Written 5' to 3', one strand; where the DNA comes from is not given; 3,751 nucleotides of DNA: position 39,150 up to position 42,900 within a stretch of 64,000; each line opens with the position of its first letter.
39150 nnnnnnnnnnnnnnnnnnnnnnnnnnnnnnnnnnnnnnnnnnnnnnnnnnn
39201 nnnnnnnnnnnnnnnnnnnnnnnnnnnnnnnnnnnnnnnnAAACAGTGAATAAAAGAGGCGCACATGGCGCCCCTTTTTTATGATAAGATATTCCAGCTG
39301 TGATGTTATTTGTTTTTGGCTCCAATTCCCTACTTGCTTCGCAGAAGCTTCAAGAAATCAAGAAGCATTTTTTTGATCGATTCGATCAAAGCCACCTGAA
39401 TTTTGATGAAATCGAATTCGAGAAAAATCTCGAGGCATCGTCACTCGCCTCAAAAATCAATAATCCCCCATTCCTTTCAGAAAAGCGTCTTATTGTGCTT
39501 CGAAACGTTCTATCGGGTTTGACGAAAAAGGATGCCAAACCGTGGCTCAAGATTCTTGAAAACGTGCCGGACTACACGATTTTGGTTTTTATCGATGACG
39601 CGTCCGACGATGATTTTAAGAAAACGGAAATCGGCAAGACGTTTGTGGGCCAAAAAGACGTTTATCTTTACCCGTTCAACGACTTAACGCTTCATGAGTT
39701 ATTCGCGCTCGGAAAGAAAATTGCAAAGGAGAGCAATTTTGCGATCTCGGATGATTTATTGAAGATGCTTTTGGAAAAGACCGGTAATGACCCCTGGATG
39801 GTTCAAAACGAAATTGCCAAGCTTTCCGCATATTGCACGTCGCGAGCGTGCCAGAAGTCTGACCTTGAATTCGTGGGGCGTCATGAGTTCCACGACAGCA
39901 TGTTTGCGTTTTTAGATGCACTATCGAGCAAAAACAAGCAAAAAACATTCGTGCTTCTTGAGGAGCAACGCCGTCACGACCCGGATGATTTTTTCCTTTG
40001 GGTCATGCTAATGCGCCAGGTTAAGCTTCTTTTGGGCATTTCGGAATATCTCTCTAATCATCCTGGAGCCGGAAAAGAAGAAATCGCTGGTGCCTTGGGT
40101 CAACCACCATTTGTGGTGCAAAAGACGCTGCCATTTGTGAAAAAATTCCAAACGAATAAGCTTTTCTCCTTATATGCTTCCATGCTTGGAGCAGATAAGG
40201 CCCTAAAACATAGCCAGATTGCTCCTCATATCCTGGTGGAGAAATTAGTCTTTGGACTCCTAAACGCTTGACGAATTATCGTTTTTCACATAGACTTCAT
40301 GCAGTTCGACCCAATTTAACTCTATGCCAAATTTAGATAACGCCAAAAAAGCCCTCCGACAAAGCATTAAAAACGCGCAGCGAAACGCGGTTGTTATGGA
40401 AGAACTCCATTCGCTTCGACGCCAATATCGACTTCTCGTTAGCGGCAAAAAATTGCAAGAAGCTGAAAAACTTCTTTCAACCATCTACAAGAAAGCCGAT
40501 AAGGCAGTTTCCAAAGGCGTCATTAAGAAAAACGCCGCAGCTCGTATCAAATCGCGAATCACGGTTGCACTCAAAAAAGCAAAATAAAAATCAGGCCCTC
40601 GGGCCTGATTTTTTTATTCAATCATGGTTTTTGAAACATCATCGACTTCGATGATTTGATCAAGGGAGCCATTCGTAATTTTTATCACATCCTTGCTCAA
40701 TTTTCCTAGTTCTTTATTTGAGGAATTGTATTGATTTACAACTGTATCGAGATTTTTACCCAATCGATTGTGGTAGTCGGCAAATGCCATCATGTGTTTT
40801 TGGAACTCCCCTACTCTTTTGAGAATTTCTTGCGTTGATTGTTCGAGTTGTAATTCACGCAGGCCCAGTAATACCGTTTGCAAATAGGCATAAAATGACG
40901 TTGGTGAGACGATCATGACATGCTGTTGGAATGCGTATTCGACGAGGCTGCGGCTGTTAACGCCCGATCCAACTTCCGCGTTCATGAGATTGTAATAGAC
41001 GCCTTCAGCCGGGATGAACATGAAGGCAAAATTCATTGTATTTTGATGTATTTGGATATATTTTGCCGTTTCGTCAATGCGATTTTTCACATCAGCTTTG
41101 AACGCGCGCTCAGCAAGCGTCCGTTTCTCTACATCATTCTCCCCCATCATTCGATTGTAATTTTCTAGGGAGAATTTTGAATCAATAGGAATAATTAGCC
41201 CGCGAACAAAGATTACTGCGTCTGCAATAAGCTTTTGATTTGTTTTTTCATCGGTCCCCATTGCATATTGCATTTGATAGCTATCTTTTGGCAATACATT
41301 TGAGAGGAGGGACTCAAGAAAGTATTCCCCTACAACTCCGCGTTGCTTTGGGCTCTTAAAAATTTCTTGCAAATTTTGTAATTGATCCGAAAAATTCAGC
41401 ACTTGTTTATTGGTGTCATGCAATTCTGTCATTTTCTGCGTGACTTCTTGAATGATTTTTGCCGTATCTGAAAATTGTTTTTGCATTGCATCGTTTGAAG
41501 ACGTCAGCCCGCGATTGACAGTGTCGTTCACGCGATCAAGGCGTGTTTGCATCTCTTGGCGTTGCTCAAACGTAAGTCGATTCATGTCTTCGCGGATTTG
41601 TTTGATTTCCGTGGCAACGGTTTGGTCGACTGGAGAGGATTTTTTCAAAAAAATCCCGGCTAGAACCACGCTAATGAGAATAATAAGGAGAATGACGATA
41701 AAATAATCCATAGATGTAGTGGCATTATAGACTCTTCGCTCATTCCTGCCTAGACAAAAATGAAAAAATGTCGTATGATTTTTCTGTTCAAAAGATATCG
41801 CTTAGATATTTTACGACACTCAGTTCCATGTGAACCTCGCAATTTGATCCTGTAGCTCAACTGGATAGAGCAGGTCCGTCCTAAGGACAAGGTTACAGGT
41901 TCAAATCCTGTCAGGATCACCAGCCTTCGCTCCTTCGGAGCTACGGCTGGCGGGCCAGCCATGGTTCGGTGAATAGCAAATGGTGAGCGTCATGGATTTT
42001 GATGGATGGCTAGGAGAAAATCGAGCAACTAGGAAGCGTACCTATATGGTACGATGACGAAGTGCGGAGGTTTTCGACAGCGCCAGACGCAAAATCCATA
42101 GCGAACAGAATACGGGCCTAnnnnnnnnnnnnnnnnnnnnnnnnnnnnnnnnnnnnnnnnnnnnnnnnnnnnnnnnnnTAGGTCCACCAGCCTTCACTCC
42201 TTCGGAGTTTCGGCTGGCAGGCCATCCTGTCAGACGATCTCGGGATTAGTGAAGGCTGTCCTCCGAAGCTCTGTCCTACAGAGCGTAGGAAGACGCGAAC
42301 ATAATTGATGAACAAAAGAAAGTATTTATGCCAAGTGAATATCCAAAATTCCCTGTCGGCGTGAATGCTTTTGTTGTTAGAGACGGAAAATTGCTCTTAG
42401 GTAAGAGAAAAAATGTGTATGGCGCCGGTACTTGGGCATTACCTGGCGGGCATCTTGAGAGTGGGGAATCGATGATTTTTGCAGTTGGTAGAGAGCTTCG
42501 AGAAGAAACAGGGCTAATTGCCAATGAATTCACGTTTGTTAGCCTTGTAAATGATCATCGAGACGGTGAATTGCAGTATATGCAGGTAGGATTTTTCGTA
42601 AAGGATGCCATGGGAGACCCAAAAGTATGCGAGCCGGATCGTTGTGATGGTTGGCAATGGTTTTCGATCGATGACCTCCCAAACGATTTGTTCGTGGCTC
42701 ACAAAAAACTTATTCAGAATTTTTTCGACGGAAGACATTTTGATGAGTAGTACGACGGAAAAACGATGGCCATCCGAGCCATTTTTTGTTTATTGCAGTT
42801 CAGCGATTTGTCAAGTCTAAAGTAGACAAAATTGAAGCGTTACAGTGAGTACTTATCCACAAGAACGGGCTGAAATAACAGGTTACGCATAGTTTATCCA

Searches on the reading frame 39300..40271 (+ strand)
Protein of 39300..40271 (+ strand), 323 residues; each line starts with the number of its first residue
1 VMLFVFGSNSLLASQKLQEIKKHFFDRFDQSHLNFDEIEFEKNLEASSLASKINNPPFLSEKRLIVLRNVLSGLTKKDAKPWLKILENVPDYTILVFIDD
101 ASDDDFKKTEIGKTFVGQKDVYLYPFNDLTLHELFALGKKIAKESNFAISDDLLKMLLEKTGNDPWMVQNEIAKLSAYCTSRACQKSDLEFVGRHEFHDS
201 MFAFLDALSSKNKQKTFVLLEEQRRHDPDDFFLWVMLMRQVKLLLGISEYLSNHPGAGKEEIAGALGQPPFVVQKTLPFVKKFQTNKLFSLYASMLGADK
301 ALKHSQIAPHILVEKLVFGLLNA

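Call 59: search_protein_families(library=pfam, proteins=[window:39300-40271:+], max_evalue=0.00001)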
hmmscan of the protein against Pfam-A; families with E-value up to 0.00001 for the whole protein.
window:39300-40271:+ (323 aa): 2 families
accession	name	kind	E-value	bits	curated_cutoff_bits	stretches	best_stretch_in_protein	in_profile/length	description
PF21694.2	DNA_pol3_delta_C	-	2.2e-16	60.4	27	1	199-318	2-119/121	DNA polymerase III delta subunit, C-terminal domain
PF06144.19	DNA_pol3_delta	-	2e-08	34.7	21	1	5-108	3-109/124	DNA polymerase III, delta subunit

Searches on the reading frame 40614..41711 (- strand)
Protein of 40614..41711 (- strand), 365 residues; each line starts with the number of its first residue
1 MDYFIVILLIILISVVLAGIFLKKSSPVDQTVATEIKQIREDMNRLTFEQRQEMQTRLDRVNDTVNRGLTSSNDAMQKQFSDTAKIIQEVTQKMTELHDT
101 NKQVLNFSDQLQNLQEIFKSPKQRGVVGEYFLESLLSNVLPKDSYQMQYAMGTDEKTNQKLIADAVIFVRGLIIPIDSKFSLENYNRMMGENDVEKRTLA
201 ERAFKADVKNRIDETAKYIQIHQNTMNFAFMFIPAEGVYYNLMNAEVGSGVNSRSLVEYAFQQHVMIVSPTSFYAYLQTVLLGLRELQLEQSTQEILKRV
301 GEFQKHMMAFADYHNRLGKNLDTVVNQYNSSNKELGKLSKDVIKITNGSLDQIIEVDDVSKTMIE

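Call 59: search_protein_families(library=pfam, proteins=[window:40614-41711:-], max_evalue=0.00001)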
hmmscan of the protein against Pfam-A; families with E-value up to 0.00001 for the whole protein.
window:40614-41711:- (365 aa): 1 family
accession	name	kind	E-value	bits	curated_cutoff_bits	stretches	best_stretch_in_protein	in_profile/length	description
PF02646.22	RmuC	-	4.1e-52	177.5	26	1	57-344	2-280/291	RmuC family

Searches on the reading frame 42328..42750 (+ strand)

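Call 59: search_protein_families(library=pfam, proteins=[window:42328-42750:+], max_evalue=0.00001)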
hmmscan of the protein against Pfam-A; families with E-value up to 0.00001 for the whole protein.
window:42328-42750:+ (140 aa): 1 family
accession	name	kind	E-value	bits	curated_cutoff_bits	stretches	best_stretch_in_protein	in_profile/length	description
PF00293.34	NUDIX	-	1.1e-21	77.6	21.1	1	8-132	2-134/134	NUDIX domain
